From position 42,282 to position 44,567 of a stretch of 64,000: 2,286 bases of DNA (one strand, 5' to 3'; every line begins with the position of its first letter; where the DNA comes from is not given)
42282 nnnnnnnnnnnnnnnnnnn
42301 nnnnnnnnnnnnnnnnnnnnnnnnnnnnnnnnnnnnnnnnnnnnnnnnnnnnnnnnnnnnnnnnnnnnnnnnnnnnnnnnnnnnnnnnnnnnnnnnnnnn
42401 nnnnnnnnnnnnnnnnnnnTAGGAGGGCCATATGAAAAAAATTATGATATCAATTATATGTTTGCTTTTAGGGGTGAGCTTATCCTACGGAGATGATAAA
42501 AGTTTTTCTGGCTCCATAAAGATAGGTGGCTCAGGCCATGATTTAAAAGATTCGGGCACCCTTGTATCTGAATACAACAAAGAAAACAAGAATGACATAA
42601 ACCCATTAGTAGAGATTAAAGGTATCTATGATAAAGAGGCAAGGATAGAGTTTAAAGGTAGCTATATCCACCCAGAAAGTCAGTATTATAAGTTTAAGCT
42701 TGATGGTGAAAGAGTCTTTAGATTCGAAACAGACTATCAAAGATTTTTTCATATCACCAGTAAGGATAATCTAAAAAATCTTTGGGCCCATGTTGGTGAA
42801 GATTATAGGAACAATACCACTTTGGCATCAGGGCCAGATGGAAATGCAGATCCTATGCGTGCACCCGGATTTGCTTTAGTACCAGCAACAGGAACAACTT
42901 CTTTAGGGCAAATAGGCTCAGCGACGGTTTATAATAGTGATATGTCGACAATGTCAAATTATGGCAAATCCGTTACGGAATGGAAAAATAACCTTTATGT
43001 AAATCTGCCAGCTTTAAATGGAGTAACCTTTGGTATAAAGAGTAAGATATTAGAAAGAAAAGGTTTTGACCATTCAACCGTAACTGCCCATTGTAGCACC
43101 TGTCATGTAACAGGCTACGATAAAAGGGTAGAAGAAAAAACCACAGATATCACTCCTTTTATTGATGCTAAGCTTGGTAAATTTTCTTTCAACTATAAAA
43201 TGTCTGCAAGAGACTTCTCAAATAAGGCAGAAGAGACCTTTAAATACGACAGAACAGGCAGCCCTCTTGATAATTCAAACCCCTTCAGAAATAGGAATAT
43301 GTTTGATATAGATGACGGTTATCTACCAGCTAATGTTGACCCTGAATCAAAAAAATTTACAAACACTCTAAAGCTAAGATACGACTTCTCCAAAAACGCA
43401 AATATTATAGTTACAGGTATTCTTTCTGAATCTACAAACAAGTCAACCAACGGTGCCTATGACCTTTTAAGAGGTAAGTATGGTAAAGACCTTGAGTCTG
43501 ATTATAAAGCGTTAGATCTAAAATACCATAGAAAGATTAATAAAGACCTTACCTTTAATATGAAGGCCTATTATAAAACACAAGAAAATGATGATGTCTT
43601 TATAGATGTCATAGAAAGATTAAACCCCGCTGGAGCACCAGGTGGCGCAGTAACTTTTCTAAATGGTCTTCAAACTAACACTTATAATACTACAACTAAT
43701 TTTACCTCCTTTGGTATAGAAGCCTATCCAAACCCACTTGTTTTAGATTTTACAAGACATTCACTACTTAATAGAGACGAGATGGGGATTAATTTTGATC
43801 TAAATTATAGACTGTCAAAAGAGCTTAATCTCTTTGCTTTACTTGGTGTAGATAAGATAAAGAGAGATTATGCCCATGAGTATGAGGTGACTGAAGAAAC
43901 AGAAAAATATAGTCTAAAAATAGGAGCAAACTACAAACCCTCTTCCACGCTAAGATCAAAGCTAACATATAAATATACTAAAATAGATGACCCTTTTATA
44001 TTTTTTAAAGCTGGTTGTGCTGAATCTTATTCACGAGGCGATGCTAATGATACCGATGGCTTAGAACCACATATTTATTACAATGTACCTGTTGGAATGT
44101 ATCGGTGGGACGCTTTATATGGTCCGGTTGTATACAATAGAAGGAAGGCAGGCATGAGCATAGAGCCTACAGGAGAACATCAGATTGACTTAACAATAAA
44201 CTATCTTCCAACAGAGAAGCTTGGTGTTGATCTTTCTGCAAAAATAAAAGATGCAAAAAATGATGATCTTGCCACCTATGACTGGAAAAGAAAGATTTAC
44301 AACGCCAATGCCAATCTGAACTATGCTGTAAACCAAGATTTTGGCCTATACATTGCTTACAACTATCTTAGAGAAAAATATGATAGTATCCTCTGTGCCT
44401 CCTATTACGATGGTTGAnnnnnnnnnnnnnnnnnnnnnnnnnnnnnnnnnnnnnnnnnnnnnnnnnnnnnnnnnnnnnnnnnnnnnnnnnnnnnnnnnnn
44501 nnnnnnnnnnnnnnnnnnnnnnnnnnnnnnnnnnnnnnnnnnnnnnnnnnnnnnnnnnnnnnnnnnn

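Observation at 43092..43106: A CxxCH haem-binding motif inside the putative outer-membrane barrel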

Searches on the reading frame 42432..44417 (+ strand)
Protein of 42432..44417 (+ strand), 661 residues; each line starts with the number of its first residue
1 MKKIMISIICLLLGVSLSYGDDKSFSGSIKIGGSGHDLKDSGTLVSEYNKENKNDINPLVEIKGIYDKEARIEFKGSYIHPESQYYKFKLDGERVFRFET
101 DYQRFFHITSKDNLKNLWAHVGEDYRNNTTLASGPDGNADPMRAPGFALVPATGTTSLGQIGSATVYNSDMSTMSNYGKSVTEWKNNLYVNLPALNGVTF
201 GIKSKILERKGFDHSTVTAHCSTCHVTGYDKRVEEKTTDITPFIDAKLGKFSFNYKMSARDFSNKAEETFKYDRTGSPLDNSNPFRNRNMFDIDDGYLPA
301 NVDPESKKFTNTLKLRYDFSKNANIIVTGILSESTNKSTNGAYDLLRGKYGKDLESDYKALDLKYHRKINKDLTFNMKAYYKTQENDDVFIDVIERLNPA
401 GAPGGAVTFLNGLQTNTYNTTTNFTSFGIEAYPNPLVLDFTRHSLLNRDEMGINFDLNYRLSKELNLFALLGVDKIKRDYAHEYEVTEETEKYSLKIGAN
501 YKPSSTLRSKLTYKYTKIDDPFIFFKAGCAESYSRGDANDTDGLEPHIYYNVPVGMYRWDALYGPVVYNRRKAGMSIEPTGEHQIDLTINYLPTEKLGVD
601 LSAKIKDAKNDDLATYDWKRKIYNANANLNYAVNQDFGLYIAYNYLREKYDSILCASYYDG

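Call 3: search_protein_families(library=pfam, proteins=[window:42432-44417:+], max_evalue=1)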
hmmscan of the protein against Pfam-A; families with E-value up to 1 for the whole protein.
window:42432-44417:+ (661 aa): 2 families
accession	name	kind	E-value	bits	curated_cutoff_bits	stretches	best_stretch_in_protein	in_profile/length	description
PF13505.12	OMP_b-brl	-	4.8e-06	27.3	28.7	2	410-520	64-157/175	Outer membrane protein beta-barrel domain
PF11383.14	DUF3187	-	0.049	13.2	24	1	441-516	185-262/320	Protein of unknown function (DUF3187)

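Call 4: search_protein_families(library=ncbifam, proteins=[window:42432-44417:+], max_evalue=1)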
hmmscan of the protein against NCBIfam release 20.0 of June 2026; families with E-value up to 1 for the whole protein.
window:42432-44417:+ (661 aa): 2 families
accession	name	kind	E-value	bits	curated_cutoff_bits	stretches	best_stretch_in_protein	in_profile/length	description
NF041027.1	GSU2204_Se_pt_1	equivalog_domain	1.6e-127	426.7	350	1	8-661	2-580/580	GSU2204 family CXXCH-containing (seleno)protein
TIGR03016.1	pepcterm_hypo_1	hypoth_equivalog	0.00025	20.1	90.85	1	449-520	390-457/477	TIGR03016 family PEP-CTERM system-associated outer membrane protein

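Call 6: find_homologous_proteins(query=window:42432-44417:+, max_evalue=0.001)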
Query window:42432-44417:+ (661 aa): 11 proteins with E <= 0.001 among 8000 candidates.
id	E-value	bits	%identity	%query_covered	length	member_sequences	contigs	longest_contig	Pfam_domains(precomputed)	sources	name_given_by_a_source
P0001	0.0e+0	1517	100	100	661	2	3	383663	PF13505.13,PF11854.15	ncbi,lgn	-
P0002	0.0e+0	1231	79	100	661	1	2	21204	PF13505.13,PF11854.15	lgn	-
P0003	3.0e-284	963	63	100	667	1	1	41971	PF13505.13,PF11854.15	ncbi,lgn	-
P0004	1.1e-277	941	65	100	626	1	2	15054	PF11854.15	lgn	-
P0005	4.1e-272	923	64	100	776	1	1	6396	PF13505.13,PF11854.15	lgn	-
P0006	6.4e-166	572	45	100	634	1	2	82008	-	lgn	-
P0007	3.5e-165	569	46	100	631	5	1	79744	-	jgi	-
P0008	4.1e-164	566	47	97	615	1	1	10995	-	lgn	-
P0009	3.2e-163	563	46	97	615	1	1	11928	-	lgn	-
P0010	2.0e-161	557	44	100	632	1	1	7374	-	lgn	-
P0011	1.8e-156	541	43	100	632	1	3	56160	-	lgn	-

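Call 16: search_protein_families(library=ncbifam, proteins=[P0005], max_evalue=1)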
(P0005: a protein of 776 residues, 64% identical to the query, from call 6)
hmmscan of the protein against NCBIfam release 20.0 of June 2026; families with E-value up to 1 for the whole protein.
P0005 (776 aa): 2 families
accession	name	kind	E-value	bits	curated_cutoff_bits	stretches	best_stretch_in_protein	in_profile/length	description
NF041027.1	GSU2204_Se_pt_1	equivalog_domain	2.8e-126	422.6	350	1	8-617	2-580/580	GSU2204 family CXXCH-containing (seleno)protein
NF006917.0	PRK09408.1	equivalog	0.0096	15.8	176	1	353-479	38-155/171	outer membrane protein OmpX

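Call 17: find_related_loci(query=A1, collection=genome_contigs, flank=6000)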
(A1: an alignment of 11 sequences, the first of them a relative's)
Query A1 (661 aa) in genome_contigs; peptide patterns used: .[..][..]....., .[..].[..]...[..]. (x = any residue, [..] = any of these).
57 stretches matched a pattern; 2 encode a relative of the query (tblastn E <= 1e-3); 2 distinct loci.
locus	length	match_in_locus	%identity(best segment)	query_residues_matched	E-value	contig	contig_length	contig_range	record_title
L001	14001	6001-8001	63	1-661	0e+0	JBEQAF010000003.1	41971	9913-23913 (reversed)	MAG: bacterium isolate 03V1_S199.semibin_refined.073 NODE_664_length_41971_cov_1.544546, whole genome shotgun sequence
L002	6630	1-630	71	452-661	3e-99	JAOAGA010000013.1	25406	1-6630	MAG: Proteobacteria bacterium isolate SKW305 NODE_13_length_25406_cov_15.818548, whole genome shotgun sequence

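Call 19: find_encoding_contigs(protein=P0001, flank=8000, max_places=3)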
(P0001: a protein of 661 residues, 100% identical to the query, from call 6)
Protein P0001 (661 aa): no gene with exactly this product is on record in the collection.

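Call 33: search_protein_representatives(alignment_id=A1)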
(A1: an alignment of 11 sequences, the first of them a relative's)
Query: 11 sequences, 634 profile positions. Proteins with E-value up to 0.001 (for the whole library): 269; up to 1e-10: 190; up to 1e-30: 78. The best 150 are listed.
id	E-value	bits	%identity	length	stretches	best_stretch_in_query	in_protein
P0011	0.0e+00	1154.2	-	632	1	1-634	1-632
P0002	0.0e+00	1134.1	-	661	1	1-634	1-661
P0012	8.2e-133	461.0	-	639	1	1-634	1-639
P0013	1.4e-114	400.7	-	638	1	19-634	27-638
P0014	4.6e-103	362.7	-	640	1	10-634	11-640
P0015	1.3e-101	357.9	-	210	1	430-634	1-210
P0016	1.6e-101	357.6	-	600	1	4-634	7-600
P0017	1.9e-90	321.0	-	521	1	2-489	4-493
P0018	7.5e-88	312.4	-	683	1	45-634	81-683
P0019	2.1e-87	311.0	-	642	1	5-634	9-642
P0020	4.3e-87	309.9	-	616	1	25-634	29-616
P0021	4.3e-85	303.3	-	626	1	8-634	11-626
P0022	2.2e-84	301.0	-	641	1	6-634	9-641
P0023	6.9e-83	296.0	-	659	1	3-634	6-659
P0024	1.6e-81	291.5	-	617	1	17-634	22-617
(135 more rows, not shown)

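Call 43: find_encoding_contigs(protein=P0005, flank=6000, max_places=3)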
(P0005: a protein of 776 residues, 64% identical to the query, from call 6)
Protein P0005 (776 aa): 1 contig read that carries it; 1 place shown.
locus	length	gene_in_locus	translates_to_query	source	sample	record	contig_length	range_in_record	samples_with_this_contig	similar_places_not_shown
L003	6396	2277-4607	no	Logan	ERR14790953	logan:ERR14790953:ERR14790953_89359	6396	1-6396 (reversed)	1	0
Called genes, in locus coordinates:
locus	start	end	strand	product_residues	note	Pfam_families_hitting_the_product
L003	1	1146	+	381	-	?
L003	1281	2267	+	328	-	PF02085:Cytochrom_CIII (faint), PF13435:Cytochrome_C554 (faint), PF22113:Mtrc-MtrF_II-IV_dom (faint), PF22678:Cytochrom_c_NrfB-like (weak), PF09699:Paired_CXXCH_1, PF14537:Cytochrom_c3_2 (weak), PF22678:Cytochrom_c_NrfB-like (weak), PF09699:Paired_CXXCH_1, +1 more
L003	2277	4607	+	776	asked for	PF13505:OMP_b-brl (faint), PF11854:MtrB_PioB (weak)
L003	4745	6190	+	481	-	PF00474:SSF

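Call 56: predict_structure(alignment_id=A3)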
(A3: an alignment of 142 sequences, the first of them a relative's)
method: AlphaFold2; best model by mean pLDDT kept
length: 776 residues; sequences in the alignment: 142
mean_pLDDT: 88.2   pTM: 0.86
mean pLDDT of the five models: 88.2, 87.2, 86.8, 86.5, 85.3
residues with pLDDT >= 90: 546; 70-90: 104; 50-70: 75; < 50: 51
segments of 3 or more residues with pLDDT < 50: 131-148, 384-391, 682-706
pLDDT, mean of each block of 10 residues (from residue 1): 78 73 91 96 91 91 97 98 98 97 97 83 55 45 46 89 97 98 98 98 83 95 99 98 99 92 67 76 93 98 98 99 97 95 98 98 99 94 52 63 96 99 98 98 97 99 98 99 96 88 72 74 91 98 98 98 98 97 98 98 96 72 75 94 98 97 97 67 43 44 51 81 97 97 98 84 97 97
secondary structure, 60 per line:
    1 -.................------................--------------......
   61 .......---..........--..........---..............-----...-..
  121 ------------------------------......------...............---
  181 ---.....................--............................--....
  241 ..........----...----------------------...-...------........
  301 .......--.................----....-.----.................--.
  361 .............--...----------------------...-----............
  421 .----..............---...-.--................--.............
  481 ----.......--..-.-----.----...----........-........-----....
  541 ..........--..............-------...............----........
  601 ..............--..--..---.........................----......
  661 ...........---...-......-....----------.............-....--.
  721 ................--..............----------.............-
elements in order (helices of 4 or more, strands of 3 or more residues): H2-18 E25-40 E55-67 E71-80 E83-92 E96-109 E151-156 E163-177 E184-204 E210-234 E237-250 E255-257 E284-286 E293-307 E310-323 E341-357 E360-373 E376-378 E401-403 E409-421 E426-439 E450-465 E468-480 E485-491 H519-522 E527-531 E537-550 E553-566 E574-588 E593-614 E626-650 E655-671 H679-684 H686-689 H700-712 H714-717 E720-736 E739-752 E763-775

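Call 59: find_homologous_proteins(query=A3, max_evalue=1e-10)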
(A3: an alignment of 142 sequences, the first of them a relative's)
Query A3 (142 sequences) (776 aa, profile of the alignment): 18 proteins with E <= 1e-10 among 8000 candidates.
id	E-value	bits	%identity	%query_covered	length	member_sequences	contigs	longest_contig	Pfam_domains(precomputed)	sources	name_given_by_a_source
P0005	3.7e-194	665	100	100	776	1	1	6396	PF13505.13,PF11854.15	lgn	-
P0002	5.9e-182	625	69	80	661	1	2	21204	PF13505.13,PF11854.15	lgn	-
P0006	1.7e-181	624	44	80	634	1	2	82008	-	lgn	-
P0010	3.3e-181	623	44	80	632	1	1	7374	-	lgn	-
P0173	8.1e-181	621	46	77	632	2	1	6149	-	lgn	-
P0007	6.0e-179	615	44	80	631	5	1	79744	-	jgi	-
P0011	2.4e-178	613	45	80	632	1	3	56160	-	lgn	-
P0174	7.6e-178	611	24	76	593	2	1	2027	PF11854.15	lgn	-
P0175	1.2e-176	607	23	76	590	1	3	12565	PF11854.15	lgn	-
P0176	1.7e-176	607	25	76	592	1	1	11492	PF13609.13,PF11854.15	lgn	-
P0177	1.5e-175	604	25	76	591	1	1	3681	PF11854.15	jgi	jgi:hypothetical protein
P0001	8.2e-175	601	64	80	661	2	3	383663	PF13505.13,PF11854.15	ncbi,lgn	-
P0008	5.5e-174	599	46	77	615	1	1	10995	-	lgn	-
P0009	4.8e-172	592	45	77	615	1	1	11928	-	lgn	-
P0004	1.2e-171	591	88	80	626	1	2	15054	PF11854.15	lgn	-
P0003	3.0e-171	590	54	80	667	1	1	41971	PF13505.13,PF11854.15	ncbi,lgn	-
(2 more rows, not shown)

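Call 60: fold_search(model_id=the predicted structure, library=pdb)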
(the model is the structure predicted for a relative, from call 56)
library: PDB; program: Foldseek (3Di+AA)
matches with E <= 10: 804; with E <= 0.001: 389
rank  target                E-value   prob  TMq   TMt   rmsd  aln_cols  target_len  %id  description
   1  6r2q_B                9.3e-24  1.00  0.60  0.71   8.8       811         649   13  Structure of the Mtr complex (released 2020-04-22)
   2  5fp1                  2.9e-10  1.00  0.34  0.37  14.3       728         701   12  Crystal structure of the siderophore receptor PiuA from Acinetobacter baumannii (released 2016-05-11)
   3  5fr8_A                8.7e-10  1.00  0.36  0.39  12.7       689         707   10  Crystal structure of the siderophore receptor PirA from Acinetobacter baumannii (released 2016-05-11)
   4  8blw_A                4.7e-09  1.00  0.36  0.43  10.8       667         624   11  Vitamin B12 transporter BtuB1 with lipoprotein BtuG1 from B. theta (released 2023-08-16)
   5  5mzs                  6.6e-09  1.00  0.40  0.44  12.8       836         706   10  Crystal structure of the ferric enterobactin receptor (PfeA) mutant (R480A_Q482A) from Pseudomonas aeruginosa (released 2018-02-14)
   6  9nn6_A                7.6e-09  1.00  0.35  0.42  12.2       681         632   10  E. coli Cir in Complex with the RBD of Microcin V (released 2025-09-24)
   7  5m9b                  7.9e-09  1.00  0.40  0.44  13.3       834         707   10  Crystal structure of the ferric enterobactin receptor (PfeA) from Pseudomonas aeruginosa (released 2018-02-21)
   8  4aip_C                8.3e-09  1.00  0.38  0.43  12.7       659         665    9  The FrpB iron transporter from Neisseria meningitidis (F3-3 variant) (released 2013-01-23)
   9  6bpm_A                8.7e-09  1.00  0.33  0.36  15.3       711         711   10  The crystal structure of the Ferric-Catecholate import receptor Fiu from K12 E. coli: Closed form (C21) (released 2018-11-28)
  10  2hdi_A                8.7e-09  1.00  0.31  0.39  15.5       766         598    9  Crystal structure of the Colicin I receptor Cir from E.coli in complex with receptor binding domain of Colicin Ia. (released 2007-05-08)
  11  6e4v                  1.0e-08  1.00  0.33  0.38  17.7       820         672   10  The Crystal Structure of FhuE from E. coli in complex with its substrate Coprogen (released 2019-04-10)
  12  4aip_A                1.1e-08  1.00  0.38  0.44  12.8       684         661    9  The FrpB iron transporter from Neisseria meningitidis (F3-3 variant) (released 2013-01-23)
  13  5odw_A                1.1e-08  1.00  0.35  0.35  17.2       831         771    9  Structure of the FpvAI-pyocin S2 complex (released 2017-11-08)
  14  4aip_B                1.3e-08  1.00  0.37  0.42  12.1       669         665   10  The FrpB iron transporter from Neisseria meningitidis (F3-3 variant) (released 2013-01-23)
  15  9a2z_MODEL_1_A        1.3e-08  1.00  0.37  0.39  12.4       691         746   10  Model of E. coli FepA by in-cell photo-crosslinking MS and deep learning (released 2023-02-24)
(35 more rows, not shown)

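Call 61: find_encoding_contigs(protein=P0176, flank=6000, max_places=2)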
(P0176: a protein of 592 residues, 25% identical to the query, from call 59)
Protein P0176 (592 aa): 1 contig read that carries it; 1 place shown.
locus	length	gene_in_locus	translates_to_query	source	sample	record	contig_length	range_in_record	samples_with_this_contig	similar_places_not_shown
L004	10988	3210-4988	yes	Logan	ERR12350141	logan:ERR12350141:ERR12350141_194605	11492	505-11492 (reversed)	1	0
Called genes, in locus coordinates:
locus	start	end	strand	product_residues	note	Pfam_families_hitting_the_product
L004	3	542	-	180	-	?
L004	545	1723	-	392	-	PF00512:HisKA, PF02518:HATPase_c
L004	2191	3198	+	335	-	PF14522:Cytochrome_C7 (faint), PF14537:Cytochrom_c3_2 (faint), PF22113:Mtrc-MtrF_II-IV_dom (faint), PF22678:Cytochrom_c_NrfB-like, PF09699:Paired_CXXCH_1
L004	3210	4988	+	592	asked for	PF13609:Porin_4 (faint), PF11854:MtrB_PioB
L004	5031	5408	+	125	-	-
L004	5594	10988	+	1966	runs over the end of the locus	?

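Call 62: find_encoding_contigs(protein=P0175, flank=6000, max_places=2)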
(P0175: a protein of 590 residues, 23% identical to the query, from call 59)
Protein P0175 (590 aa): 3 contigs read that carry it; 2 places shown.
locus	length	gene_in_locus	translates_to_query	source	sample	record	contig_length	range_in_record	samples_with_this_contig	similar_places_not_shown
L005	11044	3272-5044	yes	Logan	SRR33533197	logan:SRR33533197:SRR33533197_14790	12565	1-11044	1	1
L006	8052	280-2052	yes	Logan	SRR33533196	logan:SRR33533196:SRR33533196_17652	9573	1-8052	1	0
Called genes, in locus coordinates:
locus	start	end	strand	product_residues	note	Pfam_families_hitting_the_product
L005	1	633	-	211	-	?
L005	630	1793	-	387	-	PF00512:HisKA, PF02518:HATPase_c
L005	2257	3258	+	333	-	PF14522:Cytochrome_C7 (faint), PF14537:Cytochrom_c3_2 (faint), PF22113:Mtrc-MtrF_II-IV_dom (faint), PF22678:Cytochrom_c_NrfB-like, PF09699:Paired_CXXCH_1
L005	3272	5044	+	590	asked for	PF11854:MtrB_PioB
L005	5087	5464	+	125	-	-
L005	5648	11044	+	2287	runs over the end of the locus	PF27051:TamB_N (faint), PF04357:TamB, PF07244:POTRA, PF01103:Omp85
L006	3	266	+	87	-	?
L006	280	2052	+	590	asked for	PF11854:MtrB_PioB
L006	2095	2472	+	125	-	-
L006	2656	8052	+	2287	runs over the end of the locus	PF27051:TamB_N (faint), PF04357:TamB, PF07244:POTRA, PF01103:Omp85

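Call 63: find_encoding_contigs(protein=P0007, flank=8000, max_places=2)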
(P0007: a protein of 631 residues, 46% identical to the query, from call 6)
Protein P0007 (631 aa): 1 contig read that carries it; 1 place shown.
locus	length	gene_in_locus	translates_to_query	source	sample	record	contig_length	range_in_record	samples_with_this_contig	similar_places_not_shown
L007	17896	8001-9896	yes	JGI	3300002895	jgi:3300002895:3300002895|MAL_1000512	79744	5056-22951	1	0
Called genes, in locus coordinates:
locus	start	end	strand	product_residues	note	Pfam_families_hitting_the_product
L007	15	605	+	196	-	PF00174:Oxidored_molyb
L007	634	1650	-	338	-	PF01841:Transglut_core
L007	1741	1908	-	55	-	PF00581:Rhodanese (weak)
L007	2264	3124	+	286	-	PF01699:Na_Ca_ex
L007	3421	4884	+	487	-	PF00089:Trypsin, PF13365:Trypsin_2, PF00595:PDZ, PF04495:GRASP55_65 (faint), PF13180:PDZ_2, PF17820:PDZ_6, PF00595:PDZ (weak), PF13180:PDZ_2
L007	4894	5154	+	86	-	-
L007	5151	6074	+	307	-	PF01479:S4, PF00849:PseudoU_synth_2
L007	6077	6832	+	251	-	PF02578:Cu-oxidase_4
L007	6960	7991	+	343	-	PF14522:Cytochrome_C7 (faint), PF22678:Cytochrom_c_NrfB-like (weak), PF09699:Paired_CXXCH_1, PF14537:Cytochrom_c3_2 (weak), PF09699:Paired_CXXCH_1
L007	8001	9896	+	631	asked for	-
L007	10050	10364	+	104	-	-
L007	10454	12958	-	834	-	PF09586:YfhO (weak)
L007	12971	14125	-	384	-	PF13439:Glyco_transf_4 (weak), PF00534:Glycos_transf_1, PF13692:Glyco_trans_1_4 (weak)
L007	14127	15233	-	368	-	-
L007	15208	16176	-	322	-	PF00535:Glycos_transf_2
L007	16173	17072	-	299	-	PF01370:Epimerase, PF16363:GDP_Man_Dehyd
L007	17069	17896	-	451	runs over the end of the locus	PF01041:DegT_DnrJ_EryC1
